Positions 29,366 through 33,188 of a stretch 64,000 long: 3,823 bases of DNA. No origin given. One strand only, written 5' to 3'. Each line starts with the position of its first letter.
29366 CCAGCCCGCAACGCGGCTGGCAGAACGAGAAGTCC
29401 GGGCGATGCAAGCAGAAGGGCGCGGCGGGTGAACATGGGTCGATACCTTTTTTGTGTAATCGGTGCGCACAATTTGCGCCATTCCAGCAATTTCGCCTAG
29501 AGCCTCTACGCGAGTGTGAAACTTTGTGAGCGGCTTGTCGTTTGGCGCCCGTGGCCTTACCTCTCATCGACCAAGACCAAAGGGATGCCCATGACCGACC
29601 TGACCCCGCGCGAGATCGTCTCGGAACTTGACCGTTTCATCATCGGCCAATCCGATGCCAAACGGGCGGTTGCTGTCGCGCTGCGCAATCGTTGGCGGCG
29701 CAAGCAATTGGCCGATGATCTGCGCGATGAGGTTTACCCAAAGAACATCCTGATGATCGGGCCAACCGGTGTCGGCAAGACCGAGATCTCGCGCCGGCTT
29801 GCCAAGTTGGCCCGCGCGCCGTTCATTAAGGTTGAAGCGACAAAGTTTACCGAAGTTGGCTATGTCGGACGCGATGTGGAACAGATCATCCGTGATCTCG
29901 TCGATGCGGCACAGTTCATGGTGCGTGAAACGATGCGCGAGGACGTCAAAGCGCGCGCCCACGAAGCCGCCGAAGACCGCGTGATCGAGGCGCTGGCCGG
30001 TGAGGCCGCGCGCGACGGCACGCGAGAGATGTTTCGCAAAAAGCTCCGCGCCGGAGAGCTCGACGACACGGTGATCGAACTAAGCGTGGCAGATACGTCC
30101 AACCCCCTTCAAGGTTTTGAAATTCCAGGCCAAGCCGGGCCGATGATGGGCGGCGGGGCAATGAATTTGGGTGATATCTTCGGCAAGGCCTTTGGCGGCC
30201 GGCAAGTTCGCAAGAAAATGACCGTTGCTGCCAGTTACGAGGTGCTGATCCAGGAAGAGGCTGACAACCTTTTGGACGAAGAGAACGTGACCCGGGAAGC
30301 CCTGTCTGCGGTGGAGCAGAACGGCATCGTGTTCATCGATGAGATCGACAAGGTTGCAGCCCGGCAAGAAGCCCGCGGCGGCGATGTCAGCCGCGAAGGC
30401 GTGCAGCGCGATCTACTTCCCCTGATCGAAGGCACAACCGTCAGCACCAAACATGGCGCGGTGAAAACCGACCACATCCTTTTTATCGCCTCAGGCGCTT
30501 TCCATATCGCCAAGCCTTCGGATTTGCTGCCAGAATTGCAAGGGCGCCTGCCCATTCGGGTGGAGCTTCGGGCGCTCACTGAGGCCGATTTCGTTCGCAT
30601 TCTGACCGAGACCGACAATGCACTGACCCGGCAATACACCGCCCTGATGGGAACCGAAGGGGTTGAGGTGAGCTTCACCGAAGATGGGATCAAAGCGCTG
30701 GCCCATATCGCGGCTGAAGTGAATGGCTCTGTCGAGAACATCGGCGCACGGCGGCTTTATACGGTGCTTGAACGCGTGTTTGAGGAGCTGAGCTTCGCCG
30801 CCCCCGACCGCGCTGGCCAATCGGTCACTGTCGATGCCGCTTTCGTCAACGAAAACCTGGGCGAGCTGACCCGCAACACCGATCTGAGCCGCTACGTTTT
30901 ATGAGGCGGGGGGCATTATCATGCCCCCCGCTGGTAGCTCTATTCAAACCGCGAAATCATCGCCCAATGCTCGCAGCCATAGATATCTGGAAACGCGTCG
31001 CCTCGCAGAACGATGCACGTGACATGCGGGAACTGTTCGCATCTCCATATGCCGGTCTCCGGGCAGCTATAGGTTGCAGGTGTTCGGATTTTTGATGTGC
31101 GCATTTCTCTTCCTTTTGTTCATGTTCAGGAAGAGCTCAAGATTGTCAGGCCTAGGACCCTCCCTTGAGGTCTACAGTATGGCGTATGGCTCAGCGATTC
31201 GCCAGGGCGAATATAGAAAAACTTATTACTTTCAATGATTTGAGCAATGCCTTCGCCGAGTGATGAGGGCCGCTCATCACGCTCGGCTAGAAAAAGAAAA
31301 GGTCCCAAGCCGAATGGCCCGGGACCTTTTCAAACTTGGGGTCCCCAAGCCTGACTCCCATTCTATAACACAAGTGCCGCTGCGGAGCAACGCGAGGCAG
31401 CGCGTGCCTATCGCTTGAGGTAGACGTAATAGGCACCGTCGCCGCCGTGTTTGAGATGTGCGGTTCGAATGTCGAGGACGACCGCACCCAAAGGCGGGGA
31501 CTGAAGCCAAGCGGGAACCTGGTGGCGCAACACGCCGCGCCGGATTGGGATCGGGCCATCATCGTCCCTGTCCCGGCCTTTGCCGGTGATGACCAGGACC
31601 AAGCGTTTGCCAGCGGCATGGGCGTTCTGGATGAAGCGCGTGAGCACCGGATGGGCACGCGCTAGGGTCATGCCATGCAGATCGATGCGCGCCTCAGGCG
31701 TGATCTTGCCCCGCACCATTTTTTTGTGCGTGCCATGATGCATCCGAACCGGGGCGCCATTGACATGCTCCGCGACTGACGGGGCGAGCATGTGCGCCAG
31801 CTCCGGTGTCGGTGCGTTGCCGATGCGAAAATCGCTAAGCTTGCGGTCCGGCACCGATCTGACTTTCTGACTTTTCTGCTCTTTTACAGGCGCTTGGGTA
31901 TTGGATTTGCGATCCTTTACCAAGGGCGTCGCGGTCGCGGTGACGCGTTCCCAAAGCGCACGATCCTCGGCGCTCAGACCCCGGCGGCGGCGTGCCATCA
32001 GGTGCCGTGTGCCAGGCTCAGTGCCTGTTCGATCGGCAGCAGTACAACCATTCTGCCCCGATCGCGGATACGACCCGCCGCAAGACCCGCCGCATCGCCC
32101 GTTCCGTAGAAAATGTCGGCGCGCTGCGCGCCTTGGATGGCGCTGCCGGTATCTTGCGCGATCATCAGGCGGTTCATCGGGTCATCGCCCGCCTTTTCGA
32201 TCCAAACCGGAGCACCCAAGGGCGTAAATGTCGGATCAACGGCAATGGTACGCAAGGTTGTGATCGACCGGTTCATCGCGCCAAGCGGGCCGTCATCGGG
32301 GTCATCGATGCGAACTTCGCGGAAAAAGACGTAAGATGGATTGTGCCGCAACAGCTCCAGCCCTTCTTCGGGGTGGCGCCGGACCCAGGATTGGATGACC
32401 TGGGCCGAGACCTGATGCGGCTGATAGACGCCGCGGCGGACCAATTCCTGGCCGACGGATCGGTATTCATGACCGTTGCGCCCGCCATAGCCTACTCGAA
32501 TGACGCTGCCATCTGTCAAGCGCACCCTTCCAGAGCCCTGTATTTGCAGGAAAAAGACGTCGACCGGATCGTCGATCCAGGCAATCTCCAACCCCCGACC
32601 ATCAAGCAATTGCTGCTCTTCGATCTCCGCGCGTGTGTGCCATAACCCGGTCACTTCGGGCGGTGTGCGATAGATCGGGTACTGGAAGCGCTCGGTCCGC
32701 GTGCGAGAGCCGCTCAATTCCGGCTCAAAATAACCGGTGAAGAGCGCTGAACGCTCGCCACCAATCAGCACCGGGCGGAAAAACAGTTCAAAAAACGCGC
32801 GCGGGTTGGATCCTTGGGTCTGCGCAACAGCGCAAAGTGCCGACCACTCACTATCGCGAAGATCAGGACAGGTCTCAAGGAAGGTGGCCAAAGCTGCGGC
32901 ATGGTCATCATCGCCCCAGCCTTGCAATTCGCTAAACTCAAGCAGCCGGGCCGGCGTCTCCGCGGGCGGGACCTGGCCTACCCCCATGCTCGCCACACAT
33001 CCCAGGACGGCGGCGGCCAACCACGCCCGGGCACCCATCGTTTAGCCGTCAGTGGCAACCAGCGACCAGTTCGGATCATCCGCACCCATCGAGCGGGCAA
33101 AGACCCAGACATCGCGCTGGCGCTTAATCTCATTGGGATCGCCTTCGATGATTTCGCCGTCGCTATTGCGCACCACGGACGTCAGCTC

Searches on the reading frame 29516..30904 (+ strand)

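Call 68: search_protein_families(library=ncbifam, proteins=[window:29516-30904:+], max_evalue=1e-10)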
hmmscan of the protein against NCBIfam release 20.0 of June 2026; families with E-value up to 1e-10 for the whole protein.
window:29516-30904:+ (462 aa): 3 families
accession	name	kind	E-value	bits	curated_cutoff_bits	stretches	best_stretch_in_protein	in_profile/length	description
TIGR00390.1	hslU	equivalog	2.8e-184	613.2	362.45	1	29-462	1-441/441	ATP-dependent protease ATPase subunit HslU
NF003745.1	PRK05342.1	equivalog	2.1e-67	227.8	359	3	27-139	58-173/418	ATP-dependent Clp protease ATP-binding subunit ClpX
TIGR00382.1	clpX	equivalog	1.9e-57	195.1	370.75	2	30-141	68-183/414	ATP-dependent protease ATP-binding subunit ClpX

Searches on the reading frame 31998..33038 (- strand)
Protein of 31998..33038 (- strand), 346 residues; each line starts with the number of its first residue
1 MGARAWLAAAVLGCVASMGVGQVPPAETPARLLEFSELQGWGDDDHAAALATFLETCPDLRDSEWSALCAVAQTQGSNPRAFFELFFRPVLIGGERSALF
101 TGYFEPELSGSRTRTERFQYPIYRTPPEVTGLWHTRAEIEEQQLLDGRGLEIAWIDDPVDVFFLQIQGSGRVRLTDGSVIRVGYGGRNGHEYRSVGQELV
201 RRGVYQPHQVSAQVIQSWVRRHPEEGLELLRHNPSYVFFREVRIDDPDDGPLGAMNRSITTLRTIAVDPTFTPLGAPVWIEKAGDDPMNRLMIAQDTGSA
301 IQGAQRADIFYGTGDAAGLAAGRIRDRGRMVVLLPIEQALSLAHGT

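Call 68: search_protein_families(library=ncbifam, proteins=[window:31998-33038:-], max_evalue=1e-10)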
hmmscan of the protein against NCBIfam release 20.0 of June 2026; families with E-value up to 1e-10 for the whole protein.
window:31998-33038:- (346 aa): 1 family
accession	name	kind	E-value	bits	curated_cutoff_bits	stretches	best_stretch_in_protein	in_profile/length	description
NF008366.0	PRK11162.1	equivalog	9.5e-46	156.4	242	1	98-334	116-355/366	murein transglycosylase A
